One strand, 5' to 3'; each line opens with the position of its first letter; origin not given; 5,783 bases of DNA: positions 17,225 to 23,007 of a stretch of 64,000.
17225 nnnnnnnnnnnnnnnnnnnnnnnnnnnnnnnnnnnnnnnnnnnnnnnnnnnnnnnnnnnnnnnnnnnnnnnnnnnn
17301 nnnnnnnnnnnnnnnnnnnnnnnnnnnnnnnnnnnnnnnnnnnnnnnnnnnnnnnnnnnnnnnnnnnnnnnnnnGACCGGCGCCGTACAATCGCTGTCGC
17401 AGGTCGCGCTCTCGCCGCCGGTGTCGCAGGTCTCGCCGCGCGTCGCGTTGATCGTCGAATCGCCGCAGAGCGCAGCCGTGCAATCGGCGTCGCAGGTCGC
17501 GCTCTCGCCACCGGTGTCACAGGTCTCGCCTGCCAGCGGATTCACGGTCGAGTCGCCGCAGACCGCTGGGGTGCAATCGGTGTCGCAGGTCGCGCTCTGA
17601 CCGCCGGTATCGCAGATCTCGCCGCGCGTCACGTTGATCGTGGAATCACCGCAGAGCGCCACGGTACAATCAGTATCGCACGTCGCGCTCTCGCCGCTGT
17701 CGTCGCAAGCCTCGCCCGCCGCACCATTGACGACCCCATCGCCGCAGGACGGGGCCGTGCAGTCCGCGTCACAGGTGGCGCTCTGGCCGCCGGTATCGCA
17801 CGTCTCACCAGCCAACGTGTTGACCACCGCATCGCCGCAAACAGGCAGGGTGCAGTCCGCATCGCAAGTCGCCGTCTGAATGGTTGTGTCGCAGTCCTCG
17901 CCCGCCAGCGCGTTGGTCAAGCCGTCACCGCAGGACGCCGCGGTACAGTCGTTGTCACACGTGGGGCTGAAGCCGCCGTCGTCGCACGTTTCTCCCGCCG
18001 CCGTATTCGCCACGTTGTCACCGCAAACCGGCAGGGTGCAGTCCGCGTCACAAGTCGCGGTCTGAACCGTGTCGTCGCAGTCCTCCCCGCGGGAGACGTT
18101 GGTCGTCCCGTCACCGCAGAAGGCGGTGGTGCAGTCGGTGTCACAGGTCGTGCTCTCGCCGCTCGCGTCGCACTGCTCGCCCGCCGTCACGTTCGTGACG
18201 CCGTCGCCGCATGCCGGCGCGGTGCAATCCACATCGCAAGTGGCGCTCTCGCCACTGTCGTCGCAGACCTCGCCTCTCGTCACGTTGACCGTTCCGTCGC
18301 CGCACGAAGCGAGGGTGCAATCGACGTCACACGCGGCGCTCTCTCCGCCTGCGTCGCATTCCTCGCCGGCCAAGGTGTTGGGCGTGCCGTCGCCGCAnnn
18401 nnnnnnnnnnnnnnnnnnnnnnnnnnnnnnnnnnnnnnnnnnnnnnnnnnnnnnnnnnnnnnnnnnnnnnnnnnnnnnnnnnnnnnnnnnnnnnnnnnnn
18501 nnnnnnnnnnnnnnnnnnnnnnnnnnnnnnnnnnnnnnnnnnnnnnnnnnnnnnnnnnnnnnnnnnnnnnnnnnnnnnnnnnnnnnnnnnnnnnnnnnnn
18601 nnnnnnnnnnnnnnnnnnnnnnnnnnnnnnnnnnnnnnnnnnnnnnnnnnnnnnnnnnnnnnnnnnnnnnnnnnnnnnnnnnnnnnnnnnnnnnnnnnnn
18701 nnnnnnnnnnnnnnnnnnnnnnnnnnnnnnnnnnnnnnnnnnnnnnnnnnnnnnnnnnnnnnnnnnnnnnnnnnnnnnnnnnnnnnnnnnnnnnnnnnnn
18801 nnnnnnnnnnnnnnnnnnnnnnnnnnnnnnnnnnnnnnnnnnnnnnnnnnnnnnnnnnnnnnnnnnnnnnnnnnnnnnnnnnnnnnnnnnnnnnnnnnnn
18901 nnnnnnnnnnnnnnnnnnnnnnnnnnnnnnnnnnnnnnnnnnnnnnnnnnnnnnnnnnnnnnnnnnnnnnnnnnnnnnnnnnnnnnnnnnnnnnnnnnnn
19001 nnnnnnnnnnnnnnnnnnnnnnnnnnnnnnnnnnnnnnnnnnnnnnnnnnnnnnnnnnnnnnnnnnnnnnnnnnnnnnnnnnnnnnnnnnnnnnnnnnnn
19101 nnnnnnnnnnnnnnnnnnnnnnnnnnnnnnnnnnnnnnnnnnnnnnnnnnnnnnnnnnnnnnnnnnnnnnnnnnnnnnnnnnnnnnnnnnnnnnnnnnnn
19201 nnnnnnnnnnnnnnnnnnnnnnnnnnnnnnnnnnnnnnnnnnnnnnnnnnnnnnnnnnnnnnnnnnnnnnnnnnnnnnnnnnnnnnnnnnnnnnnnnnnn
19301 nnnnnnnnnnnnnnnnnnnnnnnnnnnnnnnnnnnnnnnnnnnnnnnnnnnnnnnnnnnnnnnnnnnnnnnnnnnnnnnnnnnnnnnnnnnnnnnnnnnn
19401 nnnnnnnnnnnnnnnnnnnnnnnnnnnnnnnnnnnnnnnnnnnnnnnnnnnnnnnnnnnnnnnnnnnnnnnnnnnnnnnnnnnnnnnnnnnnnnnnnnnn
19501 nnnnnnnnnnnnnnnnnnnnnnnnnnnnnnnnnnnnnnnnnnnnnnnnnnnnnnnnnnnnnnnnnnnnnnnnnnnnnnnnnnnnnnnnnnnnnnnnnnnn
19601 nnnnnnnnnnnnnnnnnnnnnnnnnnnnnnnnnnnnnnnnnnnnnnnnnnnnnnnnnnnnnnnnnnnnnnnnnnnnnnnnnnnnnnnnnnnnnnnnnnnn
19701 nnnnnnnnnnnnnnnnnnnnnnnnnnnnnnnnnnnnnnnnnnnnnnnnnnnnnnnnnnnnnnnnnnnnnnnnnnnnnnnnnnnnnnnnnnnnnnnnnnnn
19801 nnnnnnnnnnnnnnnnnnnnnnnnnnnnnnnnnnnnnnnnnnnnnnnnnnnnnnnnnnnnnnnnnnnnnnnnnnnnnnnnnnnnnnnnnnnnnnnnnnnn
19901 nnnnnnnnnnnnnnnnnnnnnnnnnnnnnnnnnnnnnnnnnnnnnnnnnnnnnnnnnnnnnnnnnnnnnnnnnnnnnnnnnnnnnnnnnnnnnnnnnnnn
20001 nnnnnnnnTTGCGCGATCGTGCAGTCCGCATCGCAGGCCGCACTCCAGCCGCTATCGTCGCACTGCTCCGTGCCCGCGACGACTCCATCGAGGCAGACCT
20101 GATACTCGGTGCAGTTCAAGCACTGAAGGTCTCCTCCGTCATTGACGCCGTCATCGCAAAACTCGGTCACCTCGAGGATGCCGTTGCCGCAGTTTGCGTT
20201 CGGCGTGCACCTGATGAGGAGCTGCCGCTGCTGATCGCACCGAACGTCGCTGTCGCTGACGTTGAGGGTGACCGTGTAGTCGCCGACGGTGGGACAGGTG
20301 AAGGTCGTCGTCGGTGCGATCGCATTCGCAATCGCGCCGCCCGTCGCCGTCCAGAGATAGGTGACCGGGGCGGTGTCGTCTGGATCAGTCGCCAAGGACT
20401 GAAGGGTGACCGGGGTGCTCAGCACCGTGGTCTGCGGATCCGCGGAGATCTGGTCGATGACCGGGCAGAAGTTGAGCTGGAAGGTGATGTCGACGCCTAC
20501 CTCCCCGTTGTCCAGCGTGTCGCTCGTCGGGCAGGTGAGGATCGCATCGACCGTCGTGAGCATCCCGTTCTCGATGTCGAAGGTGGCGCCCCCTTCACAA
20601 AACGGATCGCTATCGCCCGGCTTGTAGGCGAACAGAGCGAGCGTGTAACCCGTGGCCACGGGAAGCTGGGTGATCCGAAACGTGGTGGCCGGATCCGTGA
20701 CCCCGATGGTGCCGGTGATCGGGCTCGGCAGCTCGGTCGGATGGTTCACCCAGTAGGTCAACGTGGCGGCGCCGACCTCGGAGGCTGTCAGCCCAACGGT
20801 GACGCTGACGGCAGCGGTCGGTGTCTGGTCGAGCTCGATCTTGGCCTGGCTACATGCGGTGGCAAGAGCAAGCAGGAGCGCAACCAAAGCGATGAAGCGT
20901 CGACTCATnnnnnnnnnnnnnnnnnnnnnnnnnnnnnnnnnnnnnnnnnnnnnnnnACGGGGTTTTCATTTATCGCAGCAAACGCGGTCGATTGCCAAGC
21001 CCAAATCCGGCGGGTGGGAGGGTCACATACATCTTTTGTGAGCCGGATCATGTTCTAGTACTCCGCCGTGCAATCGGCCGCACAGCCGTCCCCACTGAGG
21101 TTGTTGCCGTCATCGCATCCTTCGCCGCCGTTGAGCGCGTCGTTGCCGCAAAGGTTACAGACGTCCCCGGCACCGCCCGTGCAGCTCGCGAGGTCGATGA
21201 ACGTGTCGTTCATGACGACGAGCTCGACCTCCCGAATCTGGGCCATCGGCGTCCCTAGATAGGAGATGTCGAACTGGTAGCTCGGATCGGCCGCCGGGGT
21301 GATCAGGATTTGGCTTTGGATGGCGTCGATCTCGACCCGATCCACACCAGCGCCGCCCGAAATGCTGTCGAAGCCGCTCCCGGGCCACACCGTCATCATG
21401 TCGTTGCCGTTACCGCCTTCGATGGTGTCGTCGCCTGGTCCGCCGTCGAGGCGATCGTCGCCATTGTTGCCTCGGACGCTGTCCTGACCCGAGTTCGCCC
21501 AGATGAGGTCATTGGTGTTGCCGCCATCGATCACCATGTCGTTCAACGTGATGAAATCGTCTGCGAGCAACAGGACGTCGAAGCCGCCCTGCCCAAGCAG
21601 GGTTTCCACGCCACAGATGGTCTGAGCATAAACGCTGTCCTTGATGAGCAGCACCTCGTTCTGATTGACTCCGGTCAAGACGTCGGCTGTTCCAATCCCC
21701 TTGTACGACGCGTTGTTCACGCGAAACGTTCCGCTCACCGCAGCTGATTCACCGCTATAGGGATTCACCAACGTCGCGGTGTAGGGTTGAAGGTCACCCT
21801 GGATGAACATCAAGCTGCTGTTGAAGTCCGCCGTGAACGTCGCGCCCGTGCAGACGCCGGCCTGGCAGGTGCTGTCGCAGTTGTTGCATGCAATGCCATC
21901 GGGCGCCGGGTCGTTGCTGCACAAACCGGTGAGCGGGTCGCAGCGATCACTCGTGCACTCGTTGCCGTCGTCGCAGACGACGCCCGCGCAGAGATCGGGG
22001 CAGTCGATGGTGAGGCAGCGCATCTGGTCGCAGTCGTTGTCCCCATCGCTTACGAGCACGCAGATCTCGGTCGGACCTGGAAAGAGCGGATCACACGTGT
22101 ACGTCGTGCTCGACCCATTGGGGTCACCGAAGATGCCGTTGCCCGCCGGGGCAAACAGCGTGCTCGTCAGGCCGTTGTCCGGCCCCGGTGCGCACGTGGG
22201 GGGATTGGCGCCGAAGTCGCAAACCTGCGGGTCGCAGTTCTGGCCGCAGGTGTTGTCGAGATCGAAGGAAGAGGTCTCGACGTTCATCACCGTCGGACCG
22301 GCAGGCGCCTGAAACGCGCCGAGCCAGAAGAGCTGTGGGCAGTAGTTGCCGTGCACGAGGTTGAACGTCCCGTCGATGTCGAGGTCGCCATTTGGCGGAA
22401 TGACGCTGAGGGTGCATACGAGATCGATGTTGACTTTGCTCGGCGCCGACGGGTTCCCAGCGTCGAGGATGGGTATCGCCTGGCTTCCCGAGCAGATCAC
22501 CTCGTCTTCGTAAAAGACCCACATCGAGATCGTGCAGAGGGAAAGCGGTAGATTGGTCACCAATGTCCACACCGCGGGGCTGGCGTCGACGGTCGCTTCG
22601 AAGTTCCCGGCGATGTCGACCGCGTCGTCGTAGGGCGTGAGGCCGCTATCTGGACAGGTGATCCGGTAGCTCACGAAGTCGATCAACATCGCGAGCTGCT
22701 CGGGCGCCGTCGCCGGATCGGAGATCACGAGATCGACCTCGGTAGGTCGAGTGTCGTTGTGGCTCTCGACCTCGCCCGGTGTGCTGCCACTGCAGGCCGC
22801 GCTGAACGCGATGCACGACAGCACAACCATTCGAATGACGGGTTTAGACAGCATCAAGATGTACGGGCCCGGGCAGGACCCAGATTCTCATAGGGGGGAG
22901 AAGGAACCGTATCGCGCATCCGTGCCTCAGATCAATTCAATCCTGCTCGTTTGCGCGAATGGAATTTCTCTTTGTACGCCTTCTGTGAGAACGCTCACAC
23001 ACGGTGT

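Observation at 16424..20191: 40-unit cysteine-rich repeat protein with a higher-order super-repeat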

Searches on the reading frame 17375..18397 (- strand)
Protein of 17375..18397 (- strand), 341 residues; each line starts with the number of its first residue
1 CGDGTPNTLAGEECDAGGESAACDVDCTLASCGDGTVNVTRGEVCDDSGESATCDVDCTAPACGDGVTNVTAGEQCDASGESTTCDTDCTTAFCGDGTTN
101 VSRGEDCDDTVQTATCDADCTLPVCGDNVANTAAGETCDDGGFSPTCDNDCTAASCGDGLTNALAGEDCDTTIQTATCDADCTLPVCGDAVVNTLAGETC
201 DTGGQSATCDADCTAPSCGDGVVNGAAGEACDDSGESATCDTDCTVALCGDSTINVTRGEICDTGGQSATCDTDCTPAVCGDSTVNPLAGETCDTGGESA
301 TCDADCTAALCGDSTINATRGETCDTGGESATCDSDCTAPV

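Call 20: search_protein_families(library=pfam, proteins=[window:17375-18397:-], max_evalue=10)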
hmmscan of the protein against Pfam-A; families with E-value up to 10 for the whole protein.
seq(341 aa): 0 families

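Call 21: search_protein_families(library=ncbifam, proteins=[window:17375-18397:-], max_evalue=10)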
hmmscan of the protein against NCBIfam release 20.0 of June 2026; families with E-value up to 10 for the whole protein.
seq(341 aa): 0 families

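Call 25: find_homologous_proteins(query=window:17375-18397:-, max_evalue=0.001)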
Query seq(341 aa) (341 aa): 2311 proteins with E <= 0.001 among 8000 candidates; the best 120 are listed.
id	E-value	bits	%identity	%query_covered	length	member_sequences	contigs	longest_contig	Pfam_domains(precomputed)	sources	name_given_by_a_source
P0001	1.1e-100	356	53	81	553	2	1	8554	PF13948.12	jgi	jgi:cysteine-rich repeat protein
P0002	1.6e-89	319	59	51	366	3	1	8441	PF13948.12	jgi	jgi:cysteine-rich repeat protein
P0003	1.8e-87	312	61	86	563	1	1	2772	PF13948.12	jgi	jgi:cysteine-rich repeat protein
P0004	5.0e-86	307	48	97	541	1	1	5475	PF13948.12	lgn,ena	-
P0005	5.0e-85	304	57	59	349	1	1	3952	PF13948.12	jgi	jgi:cysteine-rich repeat protein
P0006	5.7e-83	297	57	68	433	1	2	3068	PF13948.12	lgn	-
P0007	1.2e-80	290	57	96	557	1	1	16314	PF13948.12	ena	-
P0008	2.8e-78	282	62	70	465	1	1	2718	PF13385.14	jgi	jgi:hypothetical protein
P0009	9.2e-77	277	56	68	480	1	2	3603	PF13948.12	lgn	-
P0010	1.2e-76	276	53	81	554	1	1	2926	PF13948.12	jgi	jgi:cysteine-rich repeat protein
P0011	2.5e-75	272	60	53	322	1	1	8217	-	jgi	jgi:hypothetical protein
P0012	2.6e-75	272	57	82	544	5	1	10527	PF13948.12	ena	-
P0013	2.4e-74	269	56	52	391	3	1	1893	-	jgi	jgi:hypothetical protein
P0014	2.9e-73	265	62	71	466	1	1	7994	PF13385.14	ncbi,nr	ncbi:MAG TPA: LamG-like jellyroll fold domain-containing protein, partial [Nannocystaceae bacterium]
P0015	3.7e-72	262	57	74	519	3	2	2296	PF13948.12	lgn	-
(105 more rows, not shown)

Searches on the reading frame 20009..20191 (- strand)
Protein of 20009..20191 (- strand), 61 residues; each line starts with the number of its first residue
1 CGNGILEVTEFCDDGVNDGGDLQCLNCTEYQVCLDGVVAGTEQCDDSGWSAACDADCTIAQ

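Call 20: search_protein_families(library=pfam, proteins=[window:20009-20191:-], max_evalue=10)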
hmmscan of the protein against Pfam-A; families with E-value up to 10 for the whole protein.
seq(61 aa): 1 family
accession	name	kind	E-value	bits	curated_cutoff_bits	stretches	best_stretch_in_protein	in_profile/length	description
PF13948.11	DUF4215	-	2.4e-07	31.4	27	2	1-27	21-46/47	Domain of unknown function (DUF4215)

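Call 21: search_protein_families(library=ncbifam, proteins=[window:20009-20191:-], max_evalue=10)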
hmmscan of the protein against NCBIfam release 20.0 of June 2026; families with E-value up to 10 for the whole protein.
seq(61 aa): 1 family
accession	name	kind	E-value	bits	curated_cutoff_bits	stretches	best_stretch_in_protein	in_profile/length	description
TIGR02232.1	myxo_disulf_rpt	repeat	0.00031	20.5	20.8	2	1-21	4-24/38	cysteine-rich acidic repeat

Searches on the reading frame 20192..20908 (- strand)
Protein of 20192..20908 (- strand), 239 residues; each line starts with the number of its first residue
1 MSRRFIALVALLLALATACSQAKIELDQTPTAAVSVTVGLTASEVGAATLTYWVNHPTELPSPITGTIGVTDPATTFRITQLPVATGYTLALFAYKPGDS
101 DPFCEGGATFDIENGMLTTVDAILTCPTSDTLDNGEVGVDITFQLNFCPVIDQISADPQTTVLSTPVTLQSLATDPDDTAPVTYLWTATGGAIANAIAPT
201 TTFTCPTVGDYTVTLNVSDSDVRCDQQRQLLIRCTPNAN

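Call 15: find_related_loci(query=window:20192-20908:-, collection=genome_contigs, flank=10000)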
Query window:20192-20908:- (239 aa) in genome_contigs; peptide patterns used: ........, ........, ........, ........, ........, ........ (x = any residue, [..] = any of these).
164 stretches matched a pattern; 2 encode a relative of the query (tblastn E <= 1e-3); 2 distinct loci.
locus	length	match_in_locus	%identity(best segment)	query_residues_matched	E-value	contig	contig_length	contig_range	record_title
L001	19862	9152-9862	75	1-238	6e-113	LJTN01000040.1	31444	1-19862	MAG: Myxococcales bacterium SG8_38 WOR_8-12_1052, whole genome shotgun sequence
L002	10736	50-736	51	1-237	4e-64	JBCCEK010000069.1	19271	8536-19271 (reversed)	MAG: Myxococcota bacterium isolate P01_B01_bin.105 k141_2104674_length_19271_cov_88.6030, whole genome shotgun sequence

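Call 51: find_homologous_proteins(query=window:20192-20851:-, max_evalue=0.001)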
Query seq(220 aa) (220 aa): 13 proteins with E <= 0.001 among 754 candidates.
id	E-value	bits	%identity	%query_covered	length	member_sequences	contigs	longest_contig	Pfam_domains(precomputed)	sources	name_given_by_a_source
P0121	4.1e-96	339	72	90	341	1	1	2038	PF00801.27,PF18911.7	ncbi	ncbi:MAG: PKD domain-containing protein, partial [Polyangiales bacterium]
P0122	1.5e-91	324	70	96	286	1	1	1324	PF00801.27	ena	-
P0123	3.6e-81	290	67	100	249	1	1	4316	PF22352.3,PF00801.27,PF18911.7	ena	-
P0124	9.9e-77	276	62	96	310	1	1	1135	PF00801.27,PF18911.7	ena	-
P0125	3.0e-74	267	66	94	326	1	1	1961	PF00801.27,PF18911.7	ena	-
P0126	2.8e-67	245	58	100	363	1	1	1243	PF00801.27,PF18911.7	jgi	jgi:hypothetical protein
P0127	3.0e-59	218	55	95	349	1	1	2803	PF22352.3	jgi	jgi:hypothetical protein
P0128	2.4e-58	215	55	95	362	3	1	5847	-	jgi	jgi:hypothetical protein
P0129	4.4e-50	188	62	70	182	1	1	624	-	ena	-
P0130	7.2e-48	181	73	53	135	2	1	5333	PF00801.27,PF18911.7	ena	-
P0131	2.1e-43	167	64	58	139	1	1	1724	PF00801.27,PF18911.7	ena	-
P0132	5.8e-41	159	60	63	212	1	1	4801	-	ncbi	-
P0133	6.8e-39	152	52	67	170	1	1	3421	-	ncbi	-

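Call 61: predict_structure(alignment_id=A4)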
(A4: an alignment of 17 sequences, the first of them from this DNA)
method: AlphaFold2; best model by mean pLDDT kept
length: 220 residues; sequences in the alignment: 17
mean_pLDDT: 75.6   pTM: 0.53
mean pLDDT of the five models: 75.6, 74.6, 72.9, 62.2, 61.8
residues with pLDDT >= 90: 58; 70-90: 81; 50-70: 60; < 50: 21
segments of 3 or more residues with pLDDT < 50: 1-9, 110-118
pLDDT, mean of each block of 10 residues (from residue 1): 34 60 57 85 81 63 79 80 83 70 61 47 59 87 95 79 92 96 97 93 79 87
secondary structure, 60 per line:
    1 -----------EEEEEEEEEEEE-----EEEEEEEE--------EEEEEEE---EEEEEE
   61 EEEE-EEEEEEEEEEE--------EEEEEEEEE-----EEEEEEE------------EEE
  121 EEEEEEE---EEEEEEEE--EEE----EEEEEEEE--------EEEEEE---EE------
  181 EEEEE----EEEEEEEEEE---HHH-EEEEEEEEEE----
elements in order: E12-23 E29-36 E45-51 E55-64 E66-76 E85-93 E99-105 E118-127 E131-138 E141-143 E148-155 E164-169 E181-185 E190-199 E207-216

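Call 63: fold_search(model_id=the predicted structure, library=pdb)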
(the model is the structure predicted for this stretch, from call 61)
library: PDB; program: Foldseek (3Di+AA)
matches with E <= 10: 1608; with E <= 0.001: 11
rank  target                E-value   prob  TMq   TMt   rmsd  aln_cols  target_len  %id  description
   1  6fg9_A                1.5e-04  1.00  0.32  0.09  13.0       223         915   11  Mouse SORCS2 ectodomain (sortilin related VPS10 domain containing receptor 2) (released 2018-08-01)
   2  9u61_C                2.0e-04  0.99  0.30  0.12  24.5       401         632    8  CP/MBL pathways C3 convertase C4b2a and C3 complex (released 2026-01-14)
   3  1l0q_A                3.0e-04  1.00  0.33  0.19  14.8       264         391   12  Tandem YVTN beta-propeller and PKD domains from an archaeal surface layer protein (released 2002-11-06)
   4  6ffy_A                3.1e-04  1.00  0.30  0.08  11.7       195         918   12  Structure of the mouse SorCS2-NGF complex (released 2018-08-01)
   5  4aq1_A                3.5e-04  0.98  0.28  0.11  23.8       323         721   10  Structure of the SbsB S-layer protein of Geobacillus stearothermophilus PV72p2 in complex with nanobody KB6 (released 2012-06-13)
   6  7biz_A                4.3e-04  1.00  0.31  0.15  16.3       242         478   10  Structure of a B12 binding lipoprotein from Bacteroides thetaiotaomicron (released 2022-03-02)
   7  9qk2_F                6.1e-04  0.99  0.29  0.11  24.5       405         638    8  Structure of the Complement classical and lectin pathway C3 convertase in complex with substrate C3 (released 2025-12-24)
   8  7y8s_A                7.1e-04  0.93  0.24  0.20  24.1       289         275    9  Crystal structure of sDscam FNIII1-3 domains, isoform beta2v6 (released 2023-05-24)
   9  3g6j_A                8.3e-04  0.99  0.28  0.12  20.3       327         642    7  C3b in complex with a C3b specific Fab (released 2009-03-10)
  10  7sqc_F0               8.3e-04  0.85  0.24  0.19  23.5       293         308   10  Ciliary C1 central pair apparatus isolated from Chlamydomonas reinhardtii (released 2022-04-13)
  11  7biz_B                9.2e-04  1.00  0.28  0.14  18.9       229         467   11  Structure of a B12 binding lipoprotein from Bacteroides thetaiotaomicron (released 2022-03-02)
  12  4tn9_A                1.0e-03  1.00  0.34  0.80   2.4        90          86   20  Crystal structure of Clostridium histolyticum ColG collagenase polycystic kidney disease-like domain at 1.4 Angstrom r (released 2015-03-11)
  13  2yrb_MODEL_1_A        1.0e-03  0.99  0.25  0.32   8.5       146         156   11  Solution structure of the first C2 domain from human KIAA1005 protein (released 2007-10-02)
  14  4be5_A                1.0e-03  0.94  0.24  0.24  17.9       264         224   13  V. cholera biofilm scaffolding protein RbmA (released 2013-12-18)
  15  5fo7_A                1.1e-03  1.00  0.34  0.16  10.2       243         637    8  Crystal Structure of Human Complement C3b at 2.8 Angstrom resolution (released 2016-04-06)
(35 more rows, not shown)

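Call 74: find_related_loci(query=window:20192-20908:-, collection=metagenome_contigs, flank=10000)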
Query window:20192-20908:- (239 aa) in metagenome_contigs; peptide patterns used: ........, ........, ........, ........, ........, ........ (x = any residue, [..] = any of these).
200 stretches matched a pattern; 3 encode a relative of the query (tblastn E <= 1e-3); 3 distinct loci.
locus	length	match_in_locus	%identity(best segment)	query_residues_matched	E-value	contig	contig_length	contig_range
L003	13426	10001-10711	75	1-238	9e-113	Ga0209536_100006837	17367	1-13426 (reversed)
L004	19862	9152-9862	75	1-238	9e-113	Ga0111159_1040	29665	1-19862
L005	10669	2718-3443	60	1-238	2e-87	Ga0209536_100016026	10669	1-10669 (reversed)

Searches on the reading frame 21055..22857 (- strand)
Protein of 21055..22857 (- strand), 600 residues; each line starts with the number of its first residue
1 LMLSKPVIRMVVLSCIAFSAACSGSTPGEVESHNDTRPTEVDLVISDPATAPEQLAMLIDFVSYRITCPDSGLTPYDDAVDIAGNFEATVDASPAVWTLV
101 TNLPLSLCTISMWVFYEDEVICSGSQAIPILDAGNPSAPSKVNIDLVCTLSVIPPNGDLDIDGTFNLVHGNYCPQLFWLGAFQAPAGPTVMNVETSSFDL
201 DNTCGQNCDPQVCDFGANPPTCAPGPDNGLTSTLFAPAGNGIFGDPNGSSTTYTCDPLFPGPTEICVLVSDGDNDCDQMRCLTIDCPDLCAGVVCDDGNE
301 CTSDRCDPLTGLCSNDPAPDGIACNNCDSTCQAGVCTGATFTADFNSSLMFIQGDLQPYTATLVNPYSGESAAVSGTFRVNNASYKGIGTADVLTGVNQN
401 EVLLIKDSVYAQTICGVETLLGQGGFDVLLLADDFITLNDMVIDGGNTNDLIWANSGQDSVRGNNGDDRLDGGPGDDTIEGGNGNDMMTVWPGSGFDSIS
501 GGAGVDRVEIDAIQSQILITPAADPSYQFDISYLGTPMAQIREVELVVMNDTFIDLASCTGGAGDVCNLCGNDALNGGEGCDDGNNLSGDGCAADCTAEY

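Call 20: search_protein_families(library=pfam, proteins=[window:21055-22857:-], max_evalue=10)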
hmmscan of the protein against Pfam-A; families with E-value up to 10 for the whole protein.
window:21055-22857:- (600 aa): 4 families
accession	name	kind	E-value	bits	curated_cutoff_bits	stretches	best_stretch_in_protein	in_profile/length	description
PF00353.25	HemolysinCabind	-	1.3e-08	35.1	23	3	453-487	1-35/36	RTX calcium-binding nonapeptide repeat (4 copies)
PF00526.23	Dicty_CTDC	-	1.9e-05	24.8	27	1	295-315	2-21/24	Dictyostelium (slime mold) repeat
PF13948.11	DUF4215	-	0.012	16.3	27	1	567-596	17-46/47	Domain of unknown function (DUF4215)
PF17963.7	Big_9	-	0.091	14.1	23.6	1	237-279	42-84/89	Bacterial Ig domain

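Call 21: search_protein_families(library=ncbifam, proteins=[window:21055-22857:-], max_evalue=10)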
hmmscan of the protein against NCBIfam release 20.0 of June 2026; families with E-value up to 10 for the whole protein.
window:21055-22857:- (600 aa): 9 families
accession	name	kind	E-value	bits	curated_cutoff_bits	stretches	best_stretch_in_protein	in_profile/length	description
NF033943.0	RTX_toxin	subfamily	3.6e-08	32.1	1000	1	416-513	722-825/930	RTX family hemolysin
NF033203.1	entero_EhxA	exception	4.2e-08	31.8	2000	1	440-506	711-775/997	enterohemolysin EhxA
TIGR02232.1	myxo_disulf_rpt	repeat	7.7e-07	28.8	20.8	1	569-599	3-33/38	cysteine-rich acidic repeat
NF046115.1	Ca_rpt_SMc04171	equivalog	7.7e-07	28.6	625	1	418-497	415-487/574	SMc04171 family calcium-binding repeat protein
NF050046.1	PueAB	exception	8.5e-07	27.8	670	2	457-552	368-459/616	polyurethane esterase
NF035945.1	Zn_serralysin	subfamily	0.00062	19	500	1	445-488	324-367/462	serralysin family metalloprotease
NF051884.1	ProteaseSapA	equivalog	0.2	10.3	1200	1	454-488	326-360/644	protease SapA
NF053766.1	ZapA_metallo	exception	0.52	9.3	940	1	454-505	335-384/483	ZapA family metalloprotease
NF052454.1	BtaGlycanEglC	equivalog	4.7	6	700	1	450-511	101-162/459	endo-1,3-1,4-beta-glycanase EglC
